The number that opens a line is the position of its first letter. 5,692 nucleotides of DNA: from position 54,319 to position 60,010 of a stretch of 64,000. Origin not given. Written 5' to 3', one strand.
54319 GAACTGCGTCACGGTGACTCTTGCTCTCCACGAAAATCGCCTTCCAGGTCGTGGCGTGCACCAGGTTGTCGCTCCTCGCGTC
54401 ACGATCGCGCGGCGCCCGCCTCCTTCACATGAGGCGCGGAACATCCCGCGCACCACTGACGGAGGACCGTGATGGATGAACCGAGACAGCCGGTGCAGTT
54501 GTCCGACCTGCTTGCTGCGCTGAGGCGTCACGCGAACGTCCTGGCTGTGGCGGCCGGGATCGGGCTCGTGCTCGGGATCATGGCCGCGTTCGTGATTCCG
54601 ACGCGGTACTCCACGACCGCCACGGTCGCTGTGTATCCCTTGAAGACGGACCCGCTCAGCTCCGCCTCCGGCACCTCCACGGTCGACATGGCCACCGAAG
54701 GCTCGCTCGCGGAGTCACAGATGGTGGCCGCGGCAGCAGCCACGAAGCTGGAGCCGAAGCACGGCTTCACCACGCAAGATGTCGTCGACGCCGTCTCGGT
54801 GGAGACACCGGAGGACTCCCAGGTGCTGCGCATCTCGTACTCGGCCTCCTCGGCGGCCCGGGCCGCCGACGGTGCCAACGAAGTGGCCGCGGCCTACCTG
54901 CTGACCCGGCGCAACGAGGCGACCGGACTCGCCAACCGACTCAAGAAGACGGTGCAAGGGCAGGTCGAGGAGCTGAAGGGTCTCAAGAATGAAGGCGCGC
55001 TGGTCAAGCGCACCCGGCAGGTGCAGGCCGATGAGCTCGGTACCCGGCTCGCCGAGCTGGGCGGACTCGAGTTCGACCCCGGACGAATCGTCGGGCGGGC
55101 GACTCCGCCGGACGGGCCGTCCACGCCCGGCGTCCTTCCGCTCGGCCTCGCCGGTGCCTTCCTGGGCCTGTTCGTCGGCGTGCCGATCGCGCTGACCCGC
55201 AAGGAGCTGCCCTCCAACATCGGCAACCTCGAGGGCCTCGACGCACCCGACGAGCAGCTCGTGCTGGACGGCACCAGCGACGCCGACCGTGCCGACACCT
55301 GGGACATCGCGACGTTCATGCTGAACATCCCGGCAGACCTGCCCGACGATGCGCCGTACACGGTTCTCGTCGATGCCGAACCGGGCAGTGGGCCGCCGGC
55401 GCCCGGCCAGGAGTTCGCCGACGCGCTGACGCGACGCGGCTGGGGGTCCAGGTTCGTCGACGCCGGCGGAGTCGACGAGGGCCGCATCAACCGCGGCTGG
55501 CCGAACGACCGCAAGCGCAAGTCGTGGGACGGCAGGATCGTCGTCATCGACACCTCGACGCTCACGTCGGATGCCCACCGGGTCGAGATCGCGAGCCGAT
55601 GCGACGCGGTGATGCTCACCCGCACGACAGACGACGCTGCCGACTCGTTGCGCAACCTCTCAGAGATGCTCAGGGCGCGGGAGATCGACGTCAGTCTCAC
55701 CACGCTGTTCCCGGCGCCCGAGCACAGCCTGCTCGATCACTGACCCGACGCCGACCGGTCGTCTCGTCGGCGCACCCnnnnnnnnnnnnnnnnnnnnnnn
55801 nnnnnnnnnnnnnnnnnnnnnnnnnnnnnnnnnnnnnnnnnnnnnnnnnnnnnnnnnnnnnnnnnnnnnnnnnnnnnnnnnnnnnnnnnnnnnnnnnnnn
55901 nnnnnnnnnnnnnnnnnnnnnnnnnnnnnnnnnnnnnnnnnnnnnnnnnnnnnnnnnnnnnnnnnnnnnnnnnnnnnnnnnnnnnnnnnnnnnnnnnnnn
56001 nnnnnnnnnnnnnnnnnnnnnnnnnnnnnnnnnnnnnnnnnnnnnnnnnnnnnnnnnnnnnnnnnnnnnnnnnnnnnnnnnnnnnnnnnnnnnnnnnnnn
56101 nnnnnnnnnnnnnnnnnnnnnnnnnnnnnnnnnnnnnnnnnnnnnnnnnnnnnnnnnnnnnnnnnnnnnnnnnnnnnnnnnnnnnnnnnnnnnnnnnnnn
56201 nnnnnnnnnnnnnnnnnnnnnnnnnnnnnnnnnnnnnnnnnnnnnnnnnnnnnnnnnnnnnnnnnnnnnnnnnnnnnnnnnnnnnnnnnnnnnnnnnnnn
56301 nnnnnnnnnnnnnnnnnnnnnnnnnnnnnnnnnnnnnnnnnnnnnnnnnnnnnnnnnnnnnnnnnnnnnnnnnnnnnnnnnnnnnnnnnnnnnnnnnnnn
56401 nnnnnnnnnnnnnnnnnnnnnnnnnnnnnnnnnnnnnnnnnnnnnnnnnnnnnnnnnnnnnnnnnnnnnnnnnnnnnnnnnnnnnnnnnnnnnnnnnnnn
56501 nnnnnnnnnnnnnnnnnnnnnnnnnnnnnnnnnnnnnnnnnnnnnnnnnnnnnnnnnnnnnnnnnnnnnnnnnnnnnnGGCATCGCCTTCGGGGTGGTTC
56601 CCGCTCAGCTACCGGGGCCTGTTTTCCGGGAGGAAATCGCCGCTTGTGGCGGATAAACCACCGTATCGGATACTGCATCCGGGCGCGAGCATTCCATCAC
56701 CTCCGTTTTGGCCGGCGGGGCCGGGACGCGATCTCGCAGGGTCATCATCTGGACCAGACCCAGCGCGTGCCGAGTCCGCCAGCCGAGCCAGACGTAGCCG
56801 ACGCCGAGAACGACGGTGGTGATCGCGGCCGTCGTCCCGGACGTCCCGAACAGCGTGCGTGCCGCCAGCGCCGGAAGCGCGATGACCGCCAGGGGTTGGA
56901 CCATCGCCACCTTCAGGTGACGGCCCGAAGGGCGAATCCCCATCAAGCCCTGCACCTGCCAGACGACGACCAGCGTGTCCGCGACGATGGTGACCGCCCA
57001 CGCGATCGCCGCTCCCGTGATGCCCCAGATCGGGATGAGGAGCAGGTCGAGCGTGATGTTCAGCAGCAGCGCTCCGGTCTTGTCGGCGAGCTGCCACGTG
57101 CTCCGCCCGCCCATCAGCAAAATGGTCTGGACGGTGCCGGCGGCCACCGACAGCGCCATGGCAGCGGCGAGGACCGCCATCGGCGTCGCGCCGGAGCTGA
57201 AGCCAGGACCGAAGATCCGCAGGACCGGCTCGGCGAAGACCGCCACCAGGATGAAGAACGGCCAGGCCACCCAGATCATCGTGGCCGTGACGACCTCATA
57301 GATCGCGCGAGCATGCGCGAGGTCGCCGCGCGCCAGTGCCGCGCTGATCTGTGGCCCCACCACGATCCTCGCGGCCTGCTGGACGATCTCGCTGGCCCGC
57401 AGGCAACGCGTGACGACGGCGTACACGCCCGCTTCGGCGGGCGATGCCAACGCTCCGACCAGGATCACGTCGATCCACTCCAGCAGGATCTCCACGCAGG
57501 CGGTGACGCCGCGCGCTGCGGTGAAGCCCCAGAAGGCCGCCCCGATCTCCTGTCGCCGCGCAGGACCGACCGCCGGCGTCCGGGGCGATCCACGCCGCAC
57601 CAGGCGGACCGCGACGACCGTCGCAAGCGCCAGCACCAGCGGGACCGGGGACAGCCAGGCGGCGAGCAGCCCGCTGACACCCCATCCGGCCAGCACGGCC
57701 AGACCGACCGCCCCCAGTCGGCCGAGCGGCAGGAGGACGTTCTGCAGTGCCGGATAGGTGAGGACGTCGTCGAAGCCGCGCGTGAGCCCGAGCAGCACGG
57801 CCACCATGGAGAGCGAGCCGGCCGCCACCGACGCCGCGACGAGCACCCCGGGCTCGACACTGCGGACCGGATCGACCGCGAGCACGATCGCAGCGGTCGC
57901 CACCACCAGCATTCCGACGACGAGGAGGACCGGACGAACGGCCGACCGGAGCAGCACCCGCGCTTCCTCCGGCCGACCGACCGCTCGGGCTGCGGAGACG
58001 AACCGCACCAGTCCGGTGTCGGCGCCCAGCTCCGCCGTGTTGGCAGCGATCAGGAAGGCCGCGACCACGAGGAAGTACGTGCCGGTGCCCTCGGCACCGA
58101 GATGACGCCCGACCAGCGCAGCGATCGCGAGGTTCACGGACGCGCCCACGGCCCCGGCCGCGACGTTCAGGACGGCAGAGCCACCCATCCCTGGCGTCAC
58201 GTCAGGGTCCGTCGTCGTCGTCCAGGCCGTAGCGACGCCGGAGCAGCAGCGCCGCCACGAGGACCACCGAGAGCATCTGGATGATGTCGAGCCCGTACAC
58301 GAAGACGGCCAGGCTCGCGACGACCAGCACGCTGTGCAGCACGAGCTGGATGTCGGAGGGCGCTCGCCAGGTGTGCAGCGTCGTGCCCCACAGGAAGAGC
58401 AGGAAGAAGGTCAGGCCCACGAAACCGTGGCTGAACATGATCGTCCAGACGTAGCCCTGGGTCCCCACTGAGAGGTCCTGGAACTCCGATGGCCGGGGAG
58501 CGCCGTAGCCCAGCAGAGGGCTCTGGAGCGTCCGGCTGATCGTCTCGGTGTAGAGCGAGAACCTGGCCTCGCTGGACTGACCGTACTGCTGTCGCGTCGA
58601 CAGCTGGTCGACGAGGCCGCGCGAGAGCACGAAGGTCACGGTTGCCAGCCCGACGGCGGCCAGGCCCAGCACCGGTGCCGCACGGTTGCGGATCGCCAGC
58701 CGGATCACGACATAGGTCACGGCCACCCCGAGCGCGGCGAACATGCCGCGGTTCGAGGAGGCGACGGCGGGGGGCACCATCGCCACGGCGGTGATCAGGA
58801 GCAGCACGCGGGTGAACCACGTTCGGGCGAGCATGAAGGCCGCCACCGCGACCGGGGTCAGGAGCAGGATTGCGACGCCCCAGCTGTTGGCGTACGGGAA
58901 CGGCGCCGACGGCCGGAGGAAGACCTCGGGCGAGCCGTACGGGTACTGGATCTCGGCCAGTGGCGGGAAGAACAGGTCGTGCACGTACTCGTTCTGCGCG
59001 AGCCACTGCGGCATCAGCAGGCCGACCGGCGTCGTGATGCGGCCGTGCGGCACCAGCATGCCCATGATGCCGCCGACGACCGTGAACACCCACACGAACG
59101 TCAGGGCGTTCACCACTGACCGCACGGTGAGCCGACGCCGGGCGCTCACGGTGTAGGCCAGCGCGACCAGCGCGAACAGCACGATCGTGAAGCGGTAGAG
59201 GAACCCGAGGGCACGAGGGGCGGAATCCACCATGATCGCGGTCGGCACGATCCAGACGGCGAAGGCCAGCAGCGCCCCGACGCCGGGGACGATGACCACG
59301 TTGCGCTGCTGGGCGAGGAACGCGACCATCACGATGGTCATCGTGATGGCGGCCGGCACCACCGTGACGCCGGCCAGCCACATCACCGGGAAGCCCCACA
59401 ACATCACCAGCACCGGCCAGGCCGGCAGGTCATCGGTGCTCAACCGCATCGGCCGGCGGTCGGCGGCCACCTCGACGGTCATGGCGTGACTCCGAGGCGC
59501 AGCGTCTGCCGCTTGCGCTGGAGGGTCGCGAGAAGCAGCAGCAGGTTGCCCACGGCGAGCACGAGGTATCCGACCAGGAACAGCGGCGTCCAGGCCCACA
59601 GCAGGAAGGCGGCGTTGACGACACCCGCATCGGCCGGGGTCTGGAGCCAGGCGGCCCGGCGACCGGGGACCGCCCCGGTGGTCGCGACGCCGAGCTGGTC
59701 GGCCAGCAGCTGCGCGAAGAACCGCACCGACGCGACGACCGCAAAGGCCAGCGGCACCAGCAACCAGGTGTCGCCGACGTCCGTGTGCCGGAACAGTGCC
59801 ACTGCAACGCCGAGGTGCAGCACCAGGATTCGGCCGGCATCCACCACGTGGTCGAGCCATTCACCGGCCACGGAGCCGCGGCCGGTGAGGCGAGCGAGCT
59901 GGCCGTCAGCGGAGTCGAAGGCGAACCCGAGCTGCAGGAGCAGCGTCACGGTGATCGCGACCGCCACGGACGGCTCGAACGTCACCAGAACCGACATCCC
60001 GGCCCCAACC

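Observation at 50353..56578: Three paralogous single-chain sigma(ECF-type)/ZAS anti-sigma fusions embedded in one glycopolymer locus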

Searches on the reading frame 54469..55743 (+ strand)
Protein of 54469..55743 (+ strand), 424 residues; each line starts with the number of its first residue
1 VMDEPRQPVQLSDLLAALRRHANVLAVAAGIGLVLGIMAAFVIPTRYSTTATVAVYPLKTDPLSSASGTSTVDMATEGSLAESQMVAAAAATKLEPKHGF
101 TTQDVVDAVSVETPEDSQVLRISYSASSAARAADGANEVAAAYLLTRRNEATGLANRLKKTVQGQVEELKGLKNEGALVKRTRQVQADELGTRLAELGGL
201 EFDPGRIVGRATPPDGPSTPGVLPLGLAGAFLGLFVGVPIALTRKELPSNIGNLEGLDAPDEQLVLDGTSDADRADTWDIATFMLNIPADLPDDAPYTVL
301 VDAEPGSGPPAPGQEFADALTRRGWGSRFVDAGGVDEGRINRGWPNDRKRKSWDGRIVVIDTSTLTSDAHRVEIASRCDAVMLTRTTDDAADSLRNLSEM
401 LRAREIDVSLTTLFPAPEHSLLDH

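Call 10: search_protein_families(library=pfam, proteins=[window:54469-55743:+], max_evalue=0.01)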
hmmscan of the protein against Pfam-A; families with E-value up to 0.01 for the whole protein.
window:54469-55743:+ (424 aa): 1 family
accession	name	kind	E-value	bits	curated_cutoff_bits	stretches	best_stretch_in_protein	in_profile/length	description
PF02706.20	Wzz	-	4.1e-05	24.3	25.5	1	10-82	4-72/91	Chain length determinant protein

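Call 90: search_protein_families(library=ncbifam, proteins=[window:54469-55743:+], max_evalue=0.00001)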
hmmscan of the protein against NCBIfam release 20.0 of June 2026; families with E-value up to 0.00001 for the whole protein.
window:54469-55743:+ (424 aa): 1 family
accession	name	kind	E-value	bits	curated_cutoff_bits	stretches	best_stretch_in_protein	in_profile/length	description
TIGR01006.1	polys_exp_MPA1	subfamily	2.3e-06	27.2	296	0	9-140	8-141/226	CspC family polysaccharide chain length determinant protein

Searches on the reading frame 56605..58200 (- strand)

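Call 10: search_protein_families(library=pfam, proteins=[window:56605-58200:-], max_evalue=0.01)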
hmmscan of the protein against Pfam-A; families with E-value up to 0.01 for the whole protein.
window:56605-58200:- (531 aa): 0 families

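Call 90: search_protein_families(library=ncbifam, proteins=[window:56605-58200:-], max_evalue=0.00001)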
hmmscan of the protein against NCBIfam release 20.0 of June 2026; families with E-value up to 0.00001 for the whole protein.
window:56605-58200:- (531 aa): 1 family
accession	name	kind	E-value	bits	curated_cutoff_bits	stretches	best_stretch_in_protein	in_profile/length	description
TIGR02900.1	spore_V_B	equivalog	6.3e-08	31.8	372.3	0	26-105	22-99/488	stage V sporulation protein B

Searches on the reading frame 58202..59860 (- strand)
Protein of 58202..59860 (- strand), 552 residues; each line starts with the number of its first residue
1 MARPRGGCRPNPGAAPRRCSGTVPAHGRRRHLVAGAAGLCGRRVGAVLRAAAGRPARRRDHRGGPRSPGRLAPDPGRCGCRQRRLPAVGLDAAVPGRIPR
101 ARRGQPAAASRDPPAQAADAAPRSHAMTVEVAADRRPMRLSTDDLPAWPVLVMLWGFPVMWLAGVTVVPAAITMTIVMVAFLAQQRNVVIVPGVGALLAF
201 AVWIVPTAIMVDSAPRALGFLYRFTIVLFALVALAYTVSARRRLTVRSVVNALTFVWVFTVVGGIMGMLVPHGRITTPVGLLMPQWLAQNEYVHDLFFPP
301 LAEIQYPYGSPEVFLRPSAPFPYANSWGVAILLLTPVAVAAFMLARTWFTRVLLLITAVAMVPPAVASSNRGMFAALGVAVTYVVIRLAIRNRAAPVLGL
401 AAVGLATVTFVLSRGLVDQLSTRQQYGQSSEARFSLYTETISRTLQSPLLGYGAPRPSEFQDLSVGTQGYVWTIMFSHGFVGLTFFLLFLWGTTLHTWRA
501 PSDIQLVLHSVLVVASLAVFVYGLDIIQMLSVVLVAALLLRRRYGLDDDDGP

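Call 10: search_protein_families(library=pfam, proteins=[window:58202-59860:-], max_evalue=0.01)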
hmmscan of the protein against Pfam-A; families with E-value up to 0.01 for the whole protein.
window:58202-59860:- (552 aa): 1 family
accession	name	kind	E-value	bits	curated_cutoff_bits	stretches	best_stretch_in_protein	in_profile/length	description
PF04932.20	Wzy_C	-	7.6e-08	32.7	31.7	1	358-461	3-118/149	O-Antigen ligase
